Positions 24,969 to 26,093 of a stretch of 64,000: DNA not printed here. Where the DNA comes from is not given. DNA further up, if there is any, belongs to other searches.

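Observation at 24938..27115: Low-GC ADP-ribose-reversal cassette (ARH, macro domain, orphan HicB-like) bracketed by near-identical 50-bp palindromic repeats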

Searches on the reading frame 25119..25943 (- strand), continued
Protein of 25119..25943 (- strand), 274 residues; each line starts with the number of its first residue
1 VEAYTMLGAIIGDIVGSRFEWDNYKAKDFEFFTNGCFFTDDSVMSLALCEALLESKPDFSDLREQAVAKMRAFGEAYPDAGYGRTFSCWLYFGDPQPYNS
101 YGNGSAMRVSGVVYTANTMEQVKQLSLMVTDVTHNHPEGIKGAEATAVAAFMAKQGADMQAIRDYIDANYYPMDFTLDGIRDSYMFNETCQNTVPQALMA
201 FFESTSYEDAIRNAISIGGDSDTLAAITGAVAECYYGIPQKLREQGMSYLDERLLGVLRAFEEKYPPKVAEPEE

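Call 53: find_homologous_proteins(query=window:25119-25928:-, max_evalue=1e-10)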
Query window:25119-25928:- (269 aa): 8000 proteins with E <= 1e-10 among 8000 candidates; the best 120 are listed.
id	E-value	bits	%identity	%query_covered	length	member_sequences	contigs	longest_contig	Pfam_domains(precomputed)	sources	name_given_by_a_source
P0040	3.0e-173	592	97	99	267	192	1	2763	PF03747.20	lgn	-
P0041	1.8e-172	590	97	99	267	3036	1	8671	PF03747.20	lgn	-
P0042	1.3e-170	584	96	99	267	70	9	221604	PF03747.20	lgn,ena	-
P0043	4.0e-169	579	95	99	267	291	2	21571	PF03747.20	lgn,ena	-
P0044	4.2e-168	575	96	98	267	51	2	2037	PF03747.20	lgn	-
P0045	2.2e-154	530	91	99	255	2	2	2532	PF03747.20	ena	-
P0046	3.4e-152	523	89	97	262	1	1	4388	PF03747.20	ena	-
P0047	2.4e-146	504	83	100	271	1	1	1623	PF03747.20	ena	-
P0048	3.1e-145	500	83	99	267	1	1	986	PF03747.20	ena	-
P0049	9.4e-145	499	96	85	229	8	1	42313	PF03747.20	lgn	-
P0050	1.1e-143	495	81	99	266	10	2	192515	PF03747.20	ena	-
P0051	1.7e-142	492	81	99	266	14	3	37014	PF03747.20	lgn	-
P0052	3.6e-142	490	80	98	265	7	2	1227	PF03747.20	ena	-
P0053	4.0e-129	448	73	98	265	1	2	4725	PF03747.20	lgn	-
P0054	1.5e-127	443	96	75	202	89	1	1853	PF03747.20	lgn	-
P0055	5.2e-126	437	70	98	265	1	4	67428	PF03747.20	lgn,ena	-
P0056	3.4e-124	432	75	93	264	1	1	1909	PF03747.20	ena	-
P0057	5.0e-124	431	72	99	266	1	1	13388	PF03747.20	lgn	-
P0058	1.0e-121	423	68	100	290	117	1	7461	PF03747.20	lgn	-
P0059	1.4e-121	423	71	99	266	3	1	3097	PF03747.20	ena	-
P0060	3.8e-121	421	71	98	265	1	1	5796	PF03747.20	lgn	-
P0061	1.0e-120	420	70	98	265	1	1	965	PF03747.20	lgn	-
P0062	1.9e-120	419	70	96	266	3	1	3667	PF03747.20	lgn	-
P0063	5.1e-120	418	70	98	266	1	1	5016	PF03747.20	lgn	-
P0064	9.3e-120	417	71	95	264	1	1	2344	PF03747.20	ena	-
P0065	1.0e-119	417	68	97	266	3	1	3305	PF03747.20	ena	-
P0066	1.1e-119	417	67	99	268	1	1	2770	PF03747.20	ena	-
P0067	3.0e-119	415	70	98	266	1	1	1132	PF03747.20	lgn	-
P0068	5.7e-119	414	70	99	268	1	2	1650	PF03747.20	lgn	-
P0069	1.1e-118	413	69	98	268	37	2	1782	PF03747.20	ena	-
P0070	1.3e-118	413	67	97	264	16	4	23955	PF03747.20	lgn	-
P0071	2.2e-118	412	66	100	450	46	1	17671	PF03747.20,PF12161.15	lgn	-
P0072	3.2e-118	412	66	98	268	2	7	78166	PF03747.20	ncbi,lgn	-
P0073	6.0e-118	411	68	97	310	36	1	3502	PF03747.20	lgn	-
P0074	6.0e-118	411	68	97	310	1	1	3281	PF03747.20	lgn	-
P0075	7.0e-118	411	66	98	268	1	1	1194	PF03747.20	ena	-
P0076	8.7e-118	410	67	98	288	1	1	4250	PF03747.20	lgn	-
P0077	1.2e-117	410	67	98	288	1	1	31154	PF03747.20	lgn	-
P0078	1.2e-117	410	67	98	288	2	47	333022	PF03747.20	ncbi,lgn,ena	-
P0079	1.2e-117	410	67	98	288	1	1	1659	PF03747.20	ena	-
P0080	1.6e-117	410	66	100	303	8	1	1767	PF03747.20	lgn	-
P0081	1.6e-117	410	67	98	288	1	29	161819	PF03747.20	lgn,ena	-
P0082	2.7e-117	409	65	100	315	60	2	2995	PF03747.20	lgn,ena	-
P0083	2.8e-117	409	67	92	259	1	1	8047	PF03747.20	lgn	-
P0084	3.0e-117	409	67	98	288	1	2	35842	PF03747.20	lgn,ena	-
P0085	3.2e-117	409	68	98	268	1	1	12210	PF03747.20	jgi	-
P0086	4.3e-117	408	66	98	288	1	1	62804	PF03747.20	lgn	-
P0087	7.1e-117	408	65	100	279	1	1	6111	PF03747.20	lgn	-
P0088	8.7e-117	407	67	97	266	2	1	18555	PF03747.20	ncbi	ncbi:MAG: ADP-ribosylglycohydrolase family protein [Acutalibacteraceae bacterium]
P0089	1.1e-116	407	66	98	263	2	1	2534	PF03747.20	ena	-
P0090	1.1e-116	407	66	98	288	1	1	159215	PF03747.20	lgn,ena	-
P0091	1.1e-116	407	68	97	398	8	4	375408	PF03747.20,PF12161.15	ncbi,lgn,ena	-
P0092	1.5e-116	406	66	98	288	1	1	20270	PF03747.20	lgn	-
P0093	1.6e-116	406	65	99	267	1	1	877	PF03747.20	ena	-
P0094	1.6e-116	406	67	99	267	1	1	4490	PF03747.20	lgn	-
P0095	1.7e-116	406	66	100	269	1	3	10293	PF03747.20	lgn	-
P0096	1.9e-116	406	68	97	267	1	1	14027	PF03747.20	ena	-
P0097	2.0e-116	406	68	97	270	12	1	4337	PF03747.20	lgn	-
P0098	2.1e-116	406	68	97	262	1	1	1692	PF03747.20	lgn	-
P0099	2.5e-116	406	67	98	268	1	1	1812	PF03747.20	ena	-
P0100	4.1e-116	405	66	98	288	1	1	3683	PF03747.20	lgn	-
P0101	4.1e-116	405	66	98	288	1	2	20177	PF03747.20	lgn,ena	-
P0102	4.7e-116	405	68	97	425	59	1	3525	PF03747.20,PF12161.15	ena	-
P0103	5.1e-116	405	64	98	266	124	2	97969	PF03747.20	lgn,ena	-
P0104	5.7e-116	405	64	100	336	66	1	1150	PF03747.20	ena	-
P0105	5.7e-116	405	66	98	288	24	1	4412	PF03747.20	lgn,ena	-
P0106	5.8e-116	405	67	97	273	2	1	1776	PF03747.20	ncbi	-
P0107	6.9e-116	404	67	98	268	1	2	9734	PF03747.20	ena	-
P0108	7.1e-116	404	64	98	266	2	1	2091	PF03747.20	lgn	-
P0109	7.7e-116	404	66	97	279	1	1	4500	PF03747.20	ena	-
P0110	9.3e-116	404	67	98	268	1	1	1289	PF03747.20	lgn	-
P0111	9.3e-116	404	67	98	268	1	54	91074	PF03747.20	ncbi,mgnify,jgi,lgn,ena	mgnify:FL=1|jgi:type I restriction-modification system methyltransferase subunit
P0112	9.7e-116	404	67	98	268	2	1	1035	PF03747.20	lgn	-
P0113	1.2e-115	404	67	98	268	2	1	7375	PF03747.20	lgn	-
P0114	1.3e-115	403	67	98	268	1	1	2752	PF03747.20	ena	-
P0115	1.3e-115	403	66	98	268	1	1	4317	PF03747.20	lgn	-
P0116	1.3e-115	403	67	98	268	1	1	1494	PF03747.20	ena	-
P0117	1.3e-115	403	64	100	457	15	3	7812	PF03747.20,PF12161.15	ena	-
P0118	1.6e-115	403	65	98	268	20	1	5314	PF03747.20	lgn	-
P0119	2.0e-115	403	63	100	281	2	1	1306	PF03747.20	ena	-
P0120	2.0e-115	403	67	98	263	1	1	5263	PF03747.20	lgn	-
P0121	2.1e-115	403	67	98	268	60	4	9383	PF03747.20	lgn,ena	-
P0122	2.2e-115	403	65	98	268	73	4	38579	PF03747.20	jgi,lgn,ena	jgi:type I restriction-modification system methyltransferase subunit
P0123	2.2e-115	403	67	98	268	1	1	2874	PF03747.20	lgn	-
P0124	2.4e-115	402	67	98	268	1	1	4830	PF03747.20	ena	-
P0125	2.8e-115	402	65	98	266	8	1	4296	PF03747.20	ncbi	-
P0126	3.0e-115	402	67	98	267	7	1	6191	PF03747.20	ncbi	-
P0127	3.3e-115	402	66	98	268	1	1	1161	PF03747.20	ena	-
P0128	3.4e-115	402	66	98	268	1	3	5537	PF03747.20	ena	-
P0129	3.5e-115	402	65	97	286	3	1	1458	PF03747.20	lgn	-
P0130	4.7e-115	402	66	98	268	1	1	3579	PF03747.20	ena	-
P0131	5.2e-115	401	66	96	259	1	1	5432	PF03747.20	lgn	-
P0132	5.7e-115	401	64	100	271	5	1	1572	PF03747.20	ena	-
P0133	5.8e-115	401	66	98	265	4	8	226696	PF03747.20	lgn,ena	-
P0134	6.3e-115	401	66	98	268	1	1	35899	PF03747.20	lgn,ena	-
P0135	6.4e-115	401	66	98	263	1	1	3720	PF03747.20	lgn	-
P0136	6.5e-115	401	66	98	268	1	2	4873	PF03747.20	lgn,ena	-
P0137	6.7e-115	401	66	98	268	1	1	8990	PF03747.20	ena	-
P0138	6.7e-115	401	66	98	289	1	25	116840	PF03747.20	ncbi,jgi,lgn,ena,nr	ncbi:MAG: ADP-ribosylglycohydrolase [Clostridia bacterium]|jgi:type I restriction enzyme M protein|n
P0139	6.8e-115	401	67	97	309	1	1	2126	PF03747.20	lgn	-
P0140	7.7e-115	401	66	97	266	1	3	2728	PF03747.20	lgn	-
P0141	8.1e-115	401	67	98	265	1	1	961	PF03747.20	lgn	-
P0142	1.1e-114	400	65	100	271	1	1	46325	PF03747.20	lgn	-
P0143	1.1e-114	400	66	96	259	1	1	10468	PF03747.20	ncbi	-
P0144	1.2e-114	400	65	99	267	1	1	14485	PF03747.20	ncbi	-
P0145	1.2e-114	400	64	98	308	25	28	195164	PF03747.20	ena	-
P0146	1.7e-114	400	66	98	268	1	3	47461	PF03747.20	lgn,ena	-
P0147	1.7e-114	400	67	98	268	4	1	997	PF03747.20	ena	-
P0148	2.0e-114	399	66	98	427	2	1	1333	PF03747.20,PF12161.15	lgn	-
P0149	2.3e-114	399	66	97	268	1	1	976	PF03747.20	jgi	jgi:type I restriction enzyme M protein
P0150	2.3e-114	399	67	99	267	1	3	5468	PF03747.20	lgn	-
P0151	2.4e-114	399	66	97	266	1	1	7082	PF03747.20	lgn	-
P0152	2.8e-114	399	66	98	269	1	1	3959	PF03747.20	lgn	-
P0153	2.8e-114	399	65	99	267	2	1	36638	PF03747.20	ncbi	-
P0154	3.0e-114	399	65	98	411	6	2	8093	PF03747.20,PF12161.15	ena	-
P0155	3.1e-114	399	64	98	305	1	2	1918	PF03747.20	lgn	-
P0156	3.9e-114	399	65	98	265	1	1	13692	PF03747.20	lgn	-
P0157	3.9e-114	399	66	98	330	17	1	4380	PF03747.20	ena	-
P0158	4.5e-114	398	65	98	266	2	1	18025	PF03747.20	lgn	-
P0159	5.7e-114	398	67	98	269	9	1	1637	PF03747.20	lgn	-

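Call 54: find_encoding_contigs(protein=P0111, flank=6000, max_places=6)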
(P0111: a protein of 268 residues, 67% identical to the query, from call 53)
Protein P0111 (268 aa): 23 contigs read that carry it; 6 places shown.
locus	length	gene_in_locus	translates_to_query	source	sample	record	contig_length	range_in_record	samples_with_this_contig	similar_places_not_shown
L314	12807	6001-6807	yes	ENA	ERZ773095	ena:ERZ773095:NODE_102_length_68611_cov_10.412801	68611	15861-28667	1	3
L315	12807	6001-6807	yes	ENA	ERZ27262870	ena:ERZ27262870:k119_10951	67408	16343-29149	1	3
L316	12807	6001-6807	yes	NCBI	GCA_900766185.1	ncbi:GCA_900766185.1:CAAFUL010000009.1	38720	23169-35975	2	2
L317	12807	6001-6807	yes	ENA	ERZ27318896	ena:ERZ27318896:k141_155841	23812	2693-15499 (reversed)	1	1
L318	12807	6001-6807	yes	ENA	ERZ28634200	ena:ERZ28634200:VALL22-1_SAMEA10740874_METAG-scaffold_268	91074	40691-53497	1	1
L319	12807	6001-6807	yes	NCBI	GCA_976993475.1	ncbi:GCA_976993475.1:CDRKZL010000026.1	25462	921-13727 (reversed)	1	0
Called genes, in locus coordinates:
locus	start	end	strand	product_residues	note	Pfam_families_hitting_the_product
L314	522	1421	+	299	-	-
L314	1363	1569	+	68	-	-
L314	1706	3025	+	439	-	PF07728:AAA_5 (weak), PF28529:McrB_lid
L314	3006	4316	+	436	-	PF10117:McrBC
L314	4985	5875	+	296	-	PF03069:FmdA_AmdA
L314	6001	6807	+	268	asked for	PF03747:ADP_ribosyl_GH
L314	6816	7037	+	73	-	-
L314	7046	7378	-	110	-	PF01638:HxlR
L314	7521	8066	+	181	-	PF02525:Flavodoxin_2, PF03358:FMN_red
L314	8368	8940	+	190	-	PF04542:Sigma70_r2, PF08281:Sigma70_r4_2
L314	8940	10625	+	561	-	PF23750:RsgI_M, PF03413:PepSY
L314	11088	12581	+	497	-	PF23750:RsgI_M, PF03413:PepSY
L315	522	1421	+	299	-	-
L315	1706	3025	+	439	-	PF07728:AAA_5 (weak), PF28529:McrB_lid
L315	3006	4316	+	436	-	PF10117:McrBC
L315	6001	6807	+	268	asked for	PF03747:ADP_ribosyl_GH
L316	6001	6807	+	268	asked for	PF03747:ADP_ribosyl_GH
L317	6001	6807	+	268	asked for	PF03747:ADP_ribosyl_GH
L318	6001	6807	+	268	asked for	PF03747:ADP_ribosyl_GH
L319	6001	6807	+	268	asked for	PF03747:ADP_ribosyl_GH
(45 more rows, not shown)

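Call 55: find_encoding_contigs(protein=P0091, flank=6000, max_places=4)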
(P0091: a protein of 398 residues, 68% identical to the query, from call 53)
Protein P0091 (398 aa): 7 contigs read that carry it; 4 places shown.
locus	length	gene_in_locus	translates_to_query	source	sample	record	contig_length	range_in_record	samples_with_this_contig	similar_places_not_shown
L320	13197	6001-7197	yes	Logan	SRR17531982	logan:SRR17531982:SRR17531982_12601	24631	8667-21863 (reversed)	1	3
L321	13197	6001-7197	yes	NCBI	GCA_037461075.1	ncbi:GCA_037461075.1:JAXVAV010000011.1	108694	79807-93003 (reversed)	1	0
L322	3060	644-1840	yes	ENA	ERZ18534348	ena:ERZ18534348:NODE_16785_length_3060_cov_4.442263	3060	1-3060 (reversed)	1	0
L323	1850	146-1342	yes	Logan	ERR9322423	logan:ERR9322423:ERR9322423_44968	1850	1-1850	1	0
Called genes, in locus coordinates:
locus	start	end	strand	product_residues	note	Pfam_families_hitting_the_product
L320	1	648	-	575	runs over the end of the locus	PF05833:NFACT_N, PF05670:NFACT-R_1, PF18297:NFACT-R_2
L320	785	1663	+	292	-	PF03755:YicC-like_N, PF08340:YicC-like_C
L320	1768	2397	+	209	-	PF00625:Guanylate_kin, PF13238:AAA_18 (faint)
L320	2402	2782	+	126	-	PF01192:RNA_pol_Rpb6 (weak)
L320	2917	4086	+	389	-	PF05958:tRNA_U5-meth_tr, PF01555:N6_N4_Mtase, PF02475:TRM5-TYW2_MTfase, PF03602:Cons_hypoth95, PF05175:MTS, PF06325:PrmA (weak), PF09445:Methyltransf_15 (weak), PF13847:Methyltransf_31, +1 more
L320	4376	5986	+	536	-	PF01420:Methylase_S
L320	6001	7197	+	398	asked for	PF03747:ADP_ribosyl_GH, PF12161:HsdM_N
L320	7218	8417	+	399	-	PF02384:N6_Mtase, PF01170:UPF0020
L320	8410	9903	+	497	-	PF12161:HsdM_N, PF02384:N6_Mtase, PF07669:Eco57I (faint)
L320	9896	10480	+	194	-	-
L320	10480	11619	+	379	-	PF01420:Methylase_S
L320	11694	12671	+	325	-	PF13495:Phage_int_SAM_4, PF02899:Phage_int_SAM_1 (weak), PF00589:Phage_integrase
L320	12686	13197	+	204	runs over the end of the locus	-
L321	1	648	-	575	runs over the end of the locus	PF05833:NFACT_N, PF05670:NFACT-R_1, PF18297:NFACT-R_2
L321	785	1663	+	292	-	PF03755:YicC-like_N, PF08340:YicC-like_C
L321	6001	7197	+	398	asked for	PF03747:ADP_ribosyl_GH, PF12161:HsdM_N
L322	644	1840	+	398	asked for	PF03747:ADP_ribosyl_GH, PF12161:HsdM_N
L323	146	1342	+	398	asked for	PF03747:ADP_ribosyl_GH, PF12161:HsdM_N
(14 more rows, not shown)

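Call 56: find_encoding_contigs(protein=P0078, flank=6000, max_places=6)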
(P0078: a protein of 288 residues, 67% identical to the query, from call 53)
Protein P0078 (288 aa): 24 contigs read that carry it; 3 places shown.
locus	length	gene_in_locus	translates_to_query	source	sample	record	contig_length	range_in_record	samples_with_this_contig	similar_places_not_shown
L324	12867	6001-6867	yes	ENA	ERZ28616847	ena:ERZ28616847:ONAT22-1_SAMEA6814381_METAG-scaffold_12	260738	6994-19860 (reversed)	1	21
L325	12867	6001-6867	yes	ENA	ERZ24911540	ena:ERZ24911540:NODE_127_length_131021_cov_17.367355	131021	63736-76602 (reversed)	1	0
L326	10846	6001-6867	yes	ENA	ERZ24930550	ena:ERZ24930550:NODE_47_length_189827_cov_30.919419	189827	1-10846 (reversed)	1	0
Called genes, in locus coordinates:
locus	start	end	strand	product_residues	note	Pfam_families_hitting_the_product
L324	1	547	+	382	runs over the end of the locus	-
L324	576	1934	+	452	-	-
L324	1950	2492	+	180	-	-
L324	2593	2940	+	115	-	-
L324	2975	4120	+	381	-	PF12323:HTH_OrfB_IS605, PF01385:OrfB_IS605, PF07282:Cas12f1-like_TNB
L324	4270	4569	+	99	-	-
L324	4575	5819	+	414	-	-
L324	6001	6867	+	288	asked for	PF03747:ADP_ribosyl_GH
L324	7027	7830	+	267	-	PF00436:SSB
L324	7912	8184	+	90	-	-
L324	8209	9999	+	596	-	-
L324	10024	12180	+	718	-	PF00092:VWA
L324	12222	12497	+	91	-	-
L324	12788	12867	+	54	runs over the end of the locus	-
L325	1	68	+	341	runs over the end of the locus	-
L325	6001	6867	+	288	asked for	PF03747:ADP_ribosyl_GH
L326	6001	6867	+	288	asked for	PF03747:ADP_ribosyl_GH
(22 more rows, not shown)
